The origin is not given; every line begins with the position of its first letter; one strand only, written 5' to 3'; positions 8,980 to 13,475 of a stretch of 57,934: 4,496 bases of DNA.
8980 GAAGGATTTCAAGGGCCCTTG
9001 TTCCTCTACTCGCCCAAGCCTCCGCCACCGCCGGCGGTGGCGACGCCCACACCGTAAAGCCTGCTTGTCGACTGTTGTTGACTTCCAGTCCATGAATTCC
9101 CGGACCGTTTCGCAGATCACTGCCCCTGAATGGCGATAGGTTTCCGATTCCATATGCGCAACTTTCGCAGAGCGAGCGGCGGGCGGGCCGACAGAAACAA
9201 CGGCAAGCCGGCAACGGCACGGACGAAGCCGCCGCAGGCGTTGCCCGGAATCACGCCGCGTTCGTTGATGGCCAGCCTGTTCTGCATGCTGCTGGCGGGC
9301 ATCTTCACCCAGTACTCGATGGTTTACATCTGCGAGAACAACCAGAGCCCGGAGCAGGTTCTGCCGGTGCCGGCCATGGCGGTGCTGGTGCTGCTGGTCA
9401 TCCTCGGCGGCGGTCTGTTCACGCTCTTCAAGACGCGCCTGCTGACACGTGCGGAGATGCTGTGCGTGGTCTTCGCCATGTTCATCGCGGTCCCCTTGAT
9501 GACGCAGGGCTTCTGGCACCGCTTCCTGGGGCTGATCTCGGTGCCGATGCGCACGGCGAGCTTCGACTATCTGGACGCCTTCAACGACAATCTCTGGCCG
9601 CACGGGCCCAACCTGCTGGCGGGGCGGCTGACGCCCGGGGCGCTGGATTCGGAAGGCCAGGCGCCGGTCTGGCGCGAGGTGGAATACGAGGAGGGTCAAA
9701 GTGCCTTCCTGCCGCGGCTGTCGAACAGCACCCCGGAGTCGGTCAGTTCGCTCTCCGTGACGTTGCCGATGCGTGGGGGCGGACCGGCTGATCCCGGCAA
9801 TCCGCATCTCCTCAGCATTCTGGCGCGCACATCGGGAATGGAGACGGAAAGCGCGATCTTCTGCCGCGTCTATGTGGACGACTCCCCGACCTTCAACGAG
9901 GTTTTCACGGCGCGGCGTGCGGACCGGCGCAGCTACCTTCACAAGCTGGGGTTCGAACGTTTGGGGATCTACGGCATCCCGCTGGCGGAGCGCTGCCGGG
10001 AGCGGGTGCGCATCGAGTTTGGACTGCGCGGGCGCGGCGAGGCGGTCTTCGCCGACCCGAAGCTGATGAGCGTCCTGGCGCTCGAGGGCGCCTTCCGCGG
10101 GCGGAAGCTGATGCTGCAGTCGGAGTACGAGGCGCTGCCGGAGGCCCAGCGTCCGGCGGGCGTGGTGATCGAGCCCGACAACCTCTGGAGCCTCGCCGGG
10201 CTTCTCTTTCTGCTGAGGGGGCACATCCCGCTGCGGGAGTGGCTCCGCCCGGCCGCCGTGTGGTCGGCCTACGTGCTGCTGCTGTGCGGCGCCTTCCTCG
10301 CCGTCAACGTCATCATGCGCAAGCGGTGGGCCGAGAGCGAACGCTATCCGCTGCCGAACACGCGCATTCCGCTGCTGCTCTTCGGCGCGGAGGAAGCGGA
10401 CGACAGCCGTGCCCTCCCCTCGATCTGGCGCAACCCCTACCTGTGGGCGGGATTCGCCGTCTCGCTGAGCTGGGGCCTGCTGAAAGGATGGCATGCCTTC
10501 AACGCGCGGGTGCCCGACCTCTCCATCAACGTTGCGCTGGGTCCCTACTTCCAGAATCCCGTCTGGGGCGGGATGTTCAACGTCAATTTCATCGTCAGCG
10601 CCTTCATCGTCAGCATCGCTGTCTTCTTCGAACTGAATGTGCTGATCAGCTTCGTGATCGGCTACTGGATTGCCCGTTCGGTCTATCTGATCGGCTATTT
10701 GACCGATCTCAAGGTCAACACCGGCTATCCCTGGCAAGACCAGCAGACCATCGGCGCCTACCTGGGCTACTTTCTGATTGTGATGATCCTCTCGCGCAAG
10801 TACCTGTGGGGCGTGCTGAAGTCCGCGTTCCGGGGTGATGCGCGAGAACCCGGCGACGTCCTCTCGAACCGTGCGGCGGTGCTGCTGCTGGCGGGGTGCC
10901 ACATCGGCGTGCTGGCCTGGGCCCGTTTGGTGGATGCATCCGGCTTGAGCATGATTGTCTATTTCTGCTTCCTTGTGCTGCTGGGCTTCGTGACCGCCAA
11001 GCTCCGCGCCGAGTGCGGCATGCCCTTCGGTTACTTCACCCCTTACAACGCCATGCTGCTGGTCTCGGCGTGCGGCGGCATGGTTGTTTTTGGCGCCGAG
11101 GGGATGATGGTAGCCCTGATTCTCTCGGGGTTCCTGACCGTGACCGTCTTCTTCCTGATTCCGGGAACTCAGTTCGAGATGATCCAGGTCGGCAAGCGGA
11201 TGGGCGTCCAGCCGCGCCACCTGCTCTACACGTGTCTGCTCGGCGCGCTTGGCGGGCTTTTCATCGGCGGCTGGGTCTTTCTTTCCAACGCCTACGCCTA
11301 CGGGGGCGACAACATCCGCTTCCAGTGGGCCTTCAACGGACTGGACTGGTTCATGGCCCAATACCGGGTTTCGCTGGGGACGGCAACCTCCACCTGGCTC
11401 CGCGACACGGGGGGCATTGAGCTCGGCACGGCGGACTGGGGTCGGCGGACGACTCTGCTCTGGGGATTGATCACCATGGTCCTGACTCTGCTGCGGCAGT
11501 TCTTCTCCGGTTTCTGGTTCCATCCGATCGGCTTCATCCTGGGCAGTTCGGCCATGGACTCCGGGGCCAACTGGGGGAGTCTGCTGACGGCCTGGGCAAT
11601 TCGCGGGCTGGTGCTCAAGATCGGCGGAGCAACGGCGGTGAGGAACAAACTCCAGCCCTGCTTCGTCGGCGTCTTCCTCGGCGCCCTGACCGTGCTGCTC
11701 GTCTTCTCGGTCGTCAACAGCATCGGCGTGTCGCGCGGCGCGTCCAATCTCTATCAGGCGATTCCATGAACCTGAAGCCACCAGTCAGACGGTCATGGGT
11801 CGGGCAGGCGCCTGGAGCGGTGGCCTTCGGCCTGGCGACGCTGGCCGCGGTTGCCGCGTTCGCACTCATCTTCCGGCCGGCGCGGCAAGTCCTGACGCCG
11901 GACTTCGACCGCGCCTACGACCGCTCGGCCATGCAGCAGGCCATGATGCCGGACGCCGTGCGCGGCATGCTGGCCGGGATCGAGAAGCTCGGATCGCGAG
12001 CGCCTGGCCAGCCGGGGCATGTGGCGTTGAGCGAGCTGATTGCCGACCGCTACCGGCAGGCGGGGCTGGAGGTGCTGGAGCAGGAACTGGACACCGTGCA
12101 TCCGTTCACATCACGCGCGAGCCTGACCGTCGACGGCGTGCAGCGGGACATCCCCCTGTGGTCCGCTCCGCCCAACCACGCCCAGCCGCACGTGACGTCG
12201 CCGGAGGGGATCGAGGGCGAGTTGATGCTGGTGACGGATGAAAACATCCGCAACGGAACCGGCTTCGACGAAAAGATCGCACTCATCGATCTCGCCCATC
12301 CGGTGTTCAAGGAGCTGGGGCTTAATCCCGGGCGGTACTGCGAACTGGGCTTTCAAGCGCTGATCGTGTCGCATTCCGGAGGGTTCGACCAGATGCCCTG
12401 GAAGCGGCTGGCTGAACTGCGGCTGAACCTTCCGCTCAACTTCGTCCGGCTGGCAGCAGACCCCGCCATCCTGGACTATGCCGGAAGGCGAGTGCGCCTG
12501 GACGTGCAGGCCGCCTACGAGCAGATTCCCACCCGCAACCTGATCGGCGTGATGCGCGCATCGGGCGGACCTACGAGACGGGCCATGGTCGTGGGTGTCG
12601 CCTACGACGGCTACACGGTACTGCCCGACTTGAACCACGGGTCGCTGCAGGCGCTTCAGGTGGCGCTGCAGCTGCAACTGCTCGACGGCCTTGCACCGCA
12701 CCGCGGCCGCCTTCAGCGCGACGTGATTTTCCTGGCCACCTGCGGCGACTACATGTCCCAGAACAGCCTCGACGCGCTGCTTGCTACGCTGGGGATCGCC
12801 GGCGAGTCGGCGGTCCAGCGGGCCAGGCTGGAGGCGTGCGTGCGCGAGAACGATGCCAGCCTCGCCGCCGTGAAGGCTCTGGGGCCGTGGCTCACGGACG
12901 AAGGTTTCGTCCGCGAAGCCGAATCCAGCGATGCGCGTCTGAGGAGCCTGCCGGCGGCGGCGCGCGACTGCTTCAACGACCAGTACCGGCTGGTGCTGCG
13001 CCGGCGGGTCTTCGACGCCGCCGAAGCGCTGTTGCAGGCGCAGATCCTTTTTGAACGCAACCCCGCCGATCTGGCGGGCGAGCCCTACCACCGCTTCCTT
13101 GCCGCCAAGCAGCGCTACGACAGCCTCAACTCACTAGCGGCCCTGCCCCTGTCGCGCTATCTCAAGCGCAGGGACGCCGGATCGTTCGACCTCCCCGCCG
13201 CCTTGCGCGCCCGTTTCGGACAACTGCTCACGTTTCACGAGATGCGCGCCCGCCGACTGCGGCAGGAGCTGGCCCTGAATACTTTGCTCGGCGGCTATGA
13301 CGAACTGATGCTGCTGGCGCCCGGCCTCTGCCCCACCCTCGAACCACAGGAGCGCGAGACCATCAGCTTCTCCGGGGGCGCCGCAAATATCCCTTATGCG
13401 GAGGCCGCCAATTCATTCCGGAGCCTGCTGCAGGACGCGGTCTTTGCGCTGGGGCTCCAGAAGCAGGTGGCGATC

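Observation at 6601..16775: Three-gene envelope module: DUF4838-like exoprotein, 879-aa polytopic membrane protein and a 1669-aa FtsX-fusion, with no ABC ATPase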

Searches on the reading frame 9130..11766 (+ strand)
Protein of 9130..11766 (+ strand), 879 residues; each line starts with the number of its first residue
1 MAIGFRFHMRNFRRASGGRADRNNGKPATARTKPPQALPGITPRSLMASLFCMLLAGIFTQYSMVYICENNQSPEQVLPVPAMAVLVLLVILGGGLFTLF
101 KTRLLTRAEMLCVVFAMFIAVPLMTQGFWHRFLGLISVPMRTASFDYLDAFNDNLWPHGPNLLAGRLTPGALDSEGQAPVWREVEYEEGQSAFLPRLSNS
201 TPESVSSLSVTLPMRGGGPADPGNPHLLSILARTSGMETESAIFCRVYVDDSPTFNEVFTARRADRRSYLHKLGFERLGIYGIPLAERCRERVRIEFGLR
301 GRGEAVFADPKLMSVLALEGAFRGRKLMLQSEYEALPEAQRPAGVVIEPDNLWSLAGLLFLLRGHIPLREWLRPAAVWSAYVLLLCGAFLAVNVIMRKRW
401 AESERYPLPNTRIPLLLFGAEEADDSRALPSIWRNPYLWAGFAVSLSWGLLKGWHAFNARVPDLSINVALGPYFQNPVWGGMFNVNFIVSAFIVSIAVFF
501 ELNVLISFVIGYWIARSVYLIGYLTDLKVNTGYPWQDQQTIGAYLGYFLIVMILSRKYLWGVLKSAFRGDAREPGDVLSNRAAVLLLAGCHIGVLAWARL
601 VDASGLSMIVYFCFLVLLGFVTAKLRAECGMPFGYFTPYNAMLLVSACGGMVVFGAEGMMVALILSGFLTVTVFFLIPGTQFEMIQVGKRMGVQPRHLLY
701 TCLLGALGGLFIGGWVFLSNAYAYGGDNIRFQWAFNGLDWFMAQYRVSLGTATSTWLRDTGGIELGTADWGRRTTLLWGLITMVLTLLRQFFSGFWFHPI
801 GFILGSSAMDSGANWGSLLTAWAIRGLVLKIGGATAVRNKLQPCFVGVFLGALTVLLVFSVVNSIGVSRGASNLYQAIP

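Call 3: search_protein_families(library=pfam, proteins=[window:9130-11766:+], max_evalue=0.01)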
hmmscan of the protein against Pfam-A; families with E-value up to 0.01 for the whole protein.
window:9130-11766:+ (879 aa): 2 families
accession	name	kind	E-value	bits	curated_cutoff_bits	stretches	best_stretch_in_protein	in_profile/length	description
PF20581.3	DUF6785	-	6e-62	210.2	25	2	365-725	138-498/498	Family of unknown function (DUF6785)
PF20580.3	DUF6784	-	4.4e-14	52.9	26.4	1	780-865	9-92/101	Domain of unknown function (DUF6784)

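Call 4: search_protein_families(library=ncbifam, proteins=[window:9130-11766:+], max_evalue=0.01)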
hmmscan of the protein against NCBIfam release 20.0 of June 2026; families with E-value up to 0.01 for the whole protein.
window:9130-11766:+ (879 aa): 0 families

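Call 33: find_homologous_proteins(query=window:9130-11766:+, max_evalue=0.00001)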
Query window:9130-11766:+ (879 aa): 92 proteins with E <= 0.00001 among 8000 candidates.
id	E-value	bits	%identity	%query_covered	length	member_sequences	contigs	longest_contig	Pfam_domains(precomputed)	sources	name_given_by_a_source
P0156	0.0e+0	1842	96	95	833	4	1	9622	PF20580.4,PF20581.4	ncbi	-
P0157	0.0e+0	1682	83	99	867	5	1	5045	PF20580.4,PF20581.4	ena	-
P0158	0.0e+0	1365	69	96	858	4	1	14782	PF20580.4,PF20581.4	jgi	jgi:hypothetical protein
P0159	0.0e+0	1353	68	97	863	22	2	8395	PF20580.4,PF20581.4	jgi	jgi:hypothetical protein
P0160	0.0e+0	1350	67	97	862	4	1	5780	PF20580.4,PF20581.4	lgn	-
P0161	0.0e+0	1347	68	97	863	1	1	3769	PF20580.4,PF20581.4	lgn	-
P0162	0.0e+0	1341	67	96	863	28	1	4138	PF20580.4,PF20581.4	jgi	jgi:hypothetical protein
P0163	0.0e+0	1335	66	98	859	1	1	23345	PF20580.4,PF20581.4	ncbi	-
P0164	0.0e+0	1334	69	95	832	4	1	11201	PF20580.4,PF20581.4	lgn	-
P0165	0.0e+0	1308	65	96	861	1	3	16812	PF20580.4,PF20581.4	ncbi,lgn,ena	-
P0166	0.0e+0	1238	62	97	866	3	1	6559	PF20580.4,PF20581.4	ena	-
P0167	0.0e+0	1165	58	96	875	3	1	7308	PF20580.4,PF20581.4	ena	-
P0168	0.0e+0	1165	57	97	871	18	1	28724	PF20580.4,PF20581.4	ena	-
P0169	0.0e+0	1158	57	97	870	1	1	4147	PF20580.4,PF20581.4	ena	-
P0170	0.0e+0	1147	58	96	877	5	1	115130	PF20580.4,PF20581.4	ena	-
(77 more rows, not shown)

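Call 48: predict_structure(alignment_id=A2)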
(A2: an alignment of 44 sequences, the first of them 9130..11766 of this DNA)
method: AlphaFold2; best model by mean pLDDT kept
length: 879 residues; sequences in the alignment: 44
mean_pLDDT: 88.8   pTM: 0.89
mean pLDDT of the five models: 88.8, 87.8, 86.8, 86.0, 85.6
residues with pLDDT >= 90: 588; 70-90: 233; 50-70: 28; < 50: 30
segments of 3 or more residues with pLDDT < 50: 1-25, 762-765
pLDDT, mean of each block of 10 residues (from residue 1): 31 42 50 79 97 95 83 86 96 93 93 97 87 90 87 93 92 91 91 95 95 77 92 94 94 90 91 93 86 93 96 94 92 89 88 92 89 94 97 96 89 95 87 97 96 88 92 91 91 95 95 92 88 88 95 96 96 93 98 97 92 95 92 80 79 88 88 85 96 97 97 93 88 84 86 81 58 92 95 91 84 84 97 95 98 93 84 58
secondary structure, 60 per line:
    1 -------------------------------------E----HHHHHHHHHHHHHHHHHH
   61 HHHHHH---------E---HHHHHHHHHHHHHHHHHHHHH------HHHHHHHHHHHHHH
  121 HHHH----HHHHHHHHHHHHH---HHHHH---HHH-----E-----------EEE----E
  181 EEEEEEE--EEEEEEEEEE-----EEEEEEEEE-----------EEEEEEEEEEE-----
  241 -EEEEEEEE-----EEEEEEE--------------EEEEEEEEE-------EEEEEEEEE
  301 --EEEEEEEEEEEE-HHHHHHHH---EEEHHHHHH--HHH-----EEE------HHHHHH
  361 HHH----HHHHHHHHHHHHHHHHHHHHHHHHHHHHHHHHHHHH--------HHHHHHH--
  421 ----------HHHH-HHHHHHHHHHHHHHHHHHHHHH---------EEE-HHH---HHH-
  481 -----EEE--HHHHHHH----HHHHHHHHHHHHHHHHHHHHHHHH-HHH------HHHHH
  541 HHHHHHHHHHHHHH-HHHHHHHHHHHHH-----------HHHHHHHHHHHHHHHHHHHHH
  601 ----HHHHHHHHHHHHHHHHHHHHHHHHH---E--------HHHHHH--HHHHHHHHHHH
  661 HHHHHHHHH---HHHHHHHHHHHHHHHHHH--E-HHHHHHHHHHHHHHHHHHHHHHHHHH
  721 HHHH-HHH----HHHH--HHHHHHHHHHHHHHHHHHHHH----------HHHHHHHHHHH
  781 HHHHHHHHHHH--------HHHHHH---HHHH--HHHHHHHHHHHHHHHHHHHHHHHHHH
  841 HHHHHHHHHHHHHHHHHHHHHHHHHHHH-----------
elements in order (helices of 4 or more, strands of 3 or more residues): H43-66 H80-100 H107-124 H129-141 H145-149 E173-175 E180-187 E190-199 E205-213 E225-235 E242-249 E255-261 E276-284 E292-300 E303-314 H316-323 E327-329 H330-335 E346-348 H355-363 H368-403 H412-418 H431-434 H436-457 E467-469 E486-488 H491-497 H502-525 H536-554 H556-568 H580-600 H605-629 H642-647 H650-669 H673-690 H695-724 H733-736 H739-759 H770-791 H800-805 H809-812 H815-868

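Call 50: search_protein_representatives(protein=window:9130-11766:+)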
Query: 879 residues. Proteins with E-value up to 0.001 (for the whole library): 1430; up to 1e-10: 713; up to 1e-30: 150. The best 150 are listed.
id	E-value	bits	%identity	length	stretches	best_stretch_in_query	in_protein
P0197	0.0e+00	1026.9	53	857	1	25-879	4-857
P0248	6.8e-252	855.0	48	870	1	36-879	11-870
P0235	5.2e-213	726.3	44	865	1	37-876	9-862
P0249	7.5e-211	719.2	42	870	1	30-877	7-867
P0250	5.2e-200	683.3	42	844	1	32-879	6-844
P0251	1.4e-199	681.9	41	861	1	33-864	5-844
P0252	8.0e-194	662.8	40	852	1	35-864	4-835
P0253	9.1e-194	662.6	43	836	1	39-879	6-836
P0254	2.2e-193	661.4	43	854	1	38-858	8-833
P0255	1.5e-192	658.6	42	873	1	39-854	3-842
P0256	5.2e-189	646.9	41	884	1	23-863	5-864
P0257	4.6e-188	643.8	39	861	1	37-865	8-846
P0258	5.0e-187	640.3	41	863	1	36-864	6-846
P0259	1.5e-186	638.8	39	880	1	26-854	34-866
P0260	2.2e-186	638.2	45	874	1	37-863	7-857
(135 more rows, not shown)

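Call 51: fold_search(model_id=the predicted structure, library=pdb)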
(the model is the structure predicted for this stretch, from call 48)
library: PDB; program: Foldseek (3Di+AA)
matches with E <= 10: 1026; with E <= 0.001: 9
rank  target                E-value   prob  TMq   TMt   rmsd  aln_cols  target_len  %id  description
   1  7wst_A                5.5e-07  1.00  0.50  0.70   8.1       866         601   11  Cryo-EM structure of the barley Yellow stripe 1 transporter in complex with Fe(III)-DMA (released 2022-11-30)
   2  7wsr_A                1.5e-06  1.00  0.50  0.70   8.0       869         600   11  Cryo-EM structure of the barley Yellow stripe 1 transporter (released 2022-11-30)
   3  2xom_A                2.6e-04  1.00  0.13  0.63   4.9       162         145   14  Atomic resolution structure of TmCBM61 in complex with beta-1,4- galactotriose (released 2010-09-08)
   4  2xon_L                3.2e-04  1.00  0.13  0.63   4.8       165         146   13  Structure of TmCBM61 in complex with beta-1,4-galactotriose at 1.4 A resolution (released 2010-09-08)
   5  5w6h_A                4.9e-04  1.00  0.12  0.14   4.8       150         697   14  Crystal structure of Bacteriophage CBA120 tailspike protein 4 enzymatically active domain (TSP4dN, orf213) (released 2018-10-24)
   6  8a28_A                7.5e-04  1.00  0.11  0.23   6.0       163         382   10  Structure of the astacin zymogen of LAST-MAM from Limulus polyphemus (released 2022-10-19)
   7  4w8j                  8.2e-04  1.00  0.11  0.10  18.2       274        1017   10  Structure of the full-length insecticidal protein Cry1Ac reveals intriguing details of toxin packaging into in vivo form (released 2014-09-17)
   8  8w7n                  9.3e-04  1.00  0.12  0.11   7.1       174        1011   15  Crystal structure of the in-cell Cry1Aa purified from Bacillus thuringiensis (released 2024-03-06)
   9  9h99                  9.7e-04  1.00  0.12  0.10   6.4       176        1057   14  Native structure of the full-length pesticidal protein Cry1Ca18 at pH7, from crystals formed in vivo (released 2025-11-12)
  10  4moa                  1.2e-03  1.00  0.12  0.18   7.2       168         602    8  Crystal structure of CRY4BA-R203Q TOXIN (released 2014-12-10)
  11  4bk5_A                1.4e-03  1.00  0.14  0.23   6.4       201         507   12  crystal structure of the human EphA4 ectodomain in complex with human ephrin A5 (amine-methylated sample) (released 2013-07-03)
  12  4d0q                  1.5e-03  1.00  0.13  0.59   8.2       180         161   10  Hyaluronan Binding Module of the Streptococcal Pneumoniae Hyaluronate Lyase (released 2014-08-06)
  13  7uae_A                1.5e-03  1.00  0.13  0.20   5.8       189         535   12  Human meprin alpha (active state) (released 2022-11-02)
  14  6nk2_A                1.8e-03  1.00  0.13  0.55   5.1       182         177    8  EphA2 LBD in complex with bA-WLA-YRPK bio peptide (released 2019-05-01)
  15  1w99                  2.5e-03  1.00  0.12  0.18   7.2       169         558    9  Mosquito-larvicidal toxin Cry4Ba from Bacillus thuringiensis ssp. Israelensis (released 2005-04-11)
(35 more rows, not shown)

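Call 66: search_solved_structures(query=A2, max_evalue=10)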
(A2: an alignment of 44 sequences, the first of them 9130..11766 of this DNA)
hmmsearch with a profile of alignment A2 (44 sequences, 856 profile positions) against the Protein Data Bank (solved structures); distinct sequences matched with E-value up to 10: 0.

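Call 84: find_encoding_contigs(protein=P0156, flank=10000, max_places=3)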
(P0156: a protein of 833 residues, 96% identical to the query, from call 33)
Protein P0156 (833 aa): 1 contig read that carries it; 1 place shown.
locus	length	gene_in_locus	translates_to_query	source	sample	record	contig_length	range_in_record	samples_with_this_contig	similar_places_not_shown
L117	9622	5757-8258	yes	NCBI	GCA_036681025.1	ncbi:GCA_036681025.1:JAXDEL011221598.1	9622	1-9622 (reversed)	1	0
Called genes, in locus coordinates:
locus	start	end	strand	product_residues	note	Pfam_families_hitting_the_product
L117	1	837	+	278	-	?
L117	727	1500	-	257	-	PF00106:adh_short, PF08659:KR (weak), PF13561:adh_short_C2, PF23441:SDR (weak)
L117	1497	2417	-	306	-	PF02779:Transket_pyr, PF02780:Transketolase_C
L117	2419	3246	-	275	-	PF00456:Transketolase_N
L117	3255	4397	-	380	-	PF01408:GFO_IDH_MocA, PF02894:GFO_IDH_MocA_C, PF22725:GFO_IDH_MocA_C3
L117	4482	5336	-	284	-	PF00135:COesterase, PF20434:BD-FAE, PF07859:Abhydrolase_3, PF00326:Peptidase_S9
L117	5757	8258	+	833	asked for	PF20581:DUF6785, PF20580:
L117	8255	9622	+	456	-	?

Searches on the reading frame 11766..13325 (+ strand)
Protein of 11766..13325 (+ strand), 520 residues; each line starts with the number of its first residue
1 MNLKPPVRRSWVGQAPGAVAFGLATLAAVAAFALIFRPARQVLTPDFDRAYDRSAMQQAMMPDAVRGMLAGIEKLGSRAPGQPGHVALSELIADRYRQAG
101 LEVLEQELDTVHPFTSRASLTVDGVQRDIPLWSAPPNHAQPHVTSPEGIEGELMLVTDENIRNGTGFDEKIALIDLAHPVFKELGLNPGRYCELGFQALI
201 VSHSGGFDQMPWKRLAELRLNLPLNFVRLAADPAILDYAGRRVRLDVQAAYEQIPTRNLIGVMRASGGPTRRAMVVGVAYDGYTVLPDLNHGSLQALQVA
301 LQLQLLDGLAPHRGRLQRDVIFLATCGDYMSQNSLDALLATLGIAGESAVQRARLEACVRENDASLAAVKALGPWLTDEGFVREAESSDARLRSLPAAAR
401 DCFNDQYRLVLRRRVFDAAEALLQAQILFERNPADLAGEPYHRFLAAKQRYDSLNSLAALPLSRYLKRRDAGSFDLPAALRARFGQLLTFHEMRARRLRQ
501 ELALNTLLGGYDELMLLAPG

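Call 40: search_solved_structures(query=A3, max_evalue=1, show_alignments=3)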
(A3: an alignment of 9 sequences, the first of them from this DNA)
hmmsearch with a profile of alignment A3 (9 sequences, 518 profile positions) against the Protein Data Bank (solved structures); distinct sequences matched with E-value up to 1: 5.
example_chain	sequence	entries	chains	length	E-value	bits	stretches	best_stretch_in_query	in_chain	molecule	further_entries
6hc6_A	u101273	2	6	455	0.0029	19.6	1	164-337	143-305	Aminopeptidase YwaD | Aminopeptidase Y (Arg Lys Leu preference)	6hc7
7r81_C2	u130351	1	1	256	0.033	16.1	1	408-465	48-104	40S ribosomal protein S1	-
5oql_l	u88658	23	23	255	0.037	15.9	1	408-464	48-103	40S ribosomal protein S1 | Small ribosomal subunit protein eS1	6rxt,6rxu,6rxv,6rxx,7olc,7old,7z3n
7d1b_A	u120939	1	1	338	0.062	15.2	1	58-108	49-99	Leucine aminopeptidase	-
9axt_AE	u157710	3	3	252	0.19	13.6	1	407-461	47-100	Small ribosomal subunit protein eS1B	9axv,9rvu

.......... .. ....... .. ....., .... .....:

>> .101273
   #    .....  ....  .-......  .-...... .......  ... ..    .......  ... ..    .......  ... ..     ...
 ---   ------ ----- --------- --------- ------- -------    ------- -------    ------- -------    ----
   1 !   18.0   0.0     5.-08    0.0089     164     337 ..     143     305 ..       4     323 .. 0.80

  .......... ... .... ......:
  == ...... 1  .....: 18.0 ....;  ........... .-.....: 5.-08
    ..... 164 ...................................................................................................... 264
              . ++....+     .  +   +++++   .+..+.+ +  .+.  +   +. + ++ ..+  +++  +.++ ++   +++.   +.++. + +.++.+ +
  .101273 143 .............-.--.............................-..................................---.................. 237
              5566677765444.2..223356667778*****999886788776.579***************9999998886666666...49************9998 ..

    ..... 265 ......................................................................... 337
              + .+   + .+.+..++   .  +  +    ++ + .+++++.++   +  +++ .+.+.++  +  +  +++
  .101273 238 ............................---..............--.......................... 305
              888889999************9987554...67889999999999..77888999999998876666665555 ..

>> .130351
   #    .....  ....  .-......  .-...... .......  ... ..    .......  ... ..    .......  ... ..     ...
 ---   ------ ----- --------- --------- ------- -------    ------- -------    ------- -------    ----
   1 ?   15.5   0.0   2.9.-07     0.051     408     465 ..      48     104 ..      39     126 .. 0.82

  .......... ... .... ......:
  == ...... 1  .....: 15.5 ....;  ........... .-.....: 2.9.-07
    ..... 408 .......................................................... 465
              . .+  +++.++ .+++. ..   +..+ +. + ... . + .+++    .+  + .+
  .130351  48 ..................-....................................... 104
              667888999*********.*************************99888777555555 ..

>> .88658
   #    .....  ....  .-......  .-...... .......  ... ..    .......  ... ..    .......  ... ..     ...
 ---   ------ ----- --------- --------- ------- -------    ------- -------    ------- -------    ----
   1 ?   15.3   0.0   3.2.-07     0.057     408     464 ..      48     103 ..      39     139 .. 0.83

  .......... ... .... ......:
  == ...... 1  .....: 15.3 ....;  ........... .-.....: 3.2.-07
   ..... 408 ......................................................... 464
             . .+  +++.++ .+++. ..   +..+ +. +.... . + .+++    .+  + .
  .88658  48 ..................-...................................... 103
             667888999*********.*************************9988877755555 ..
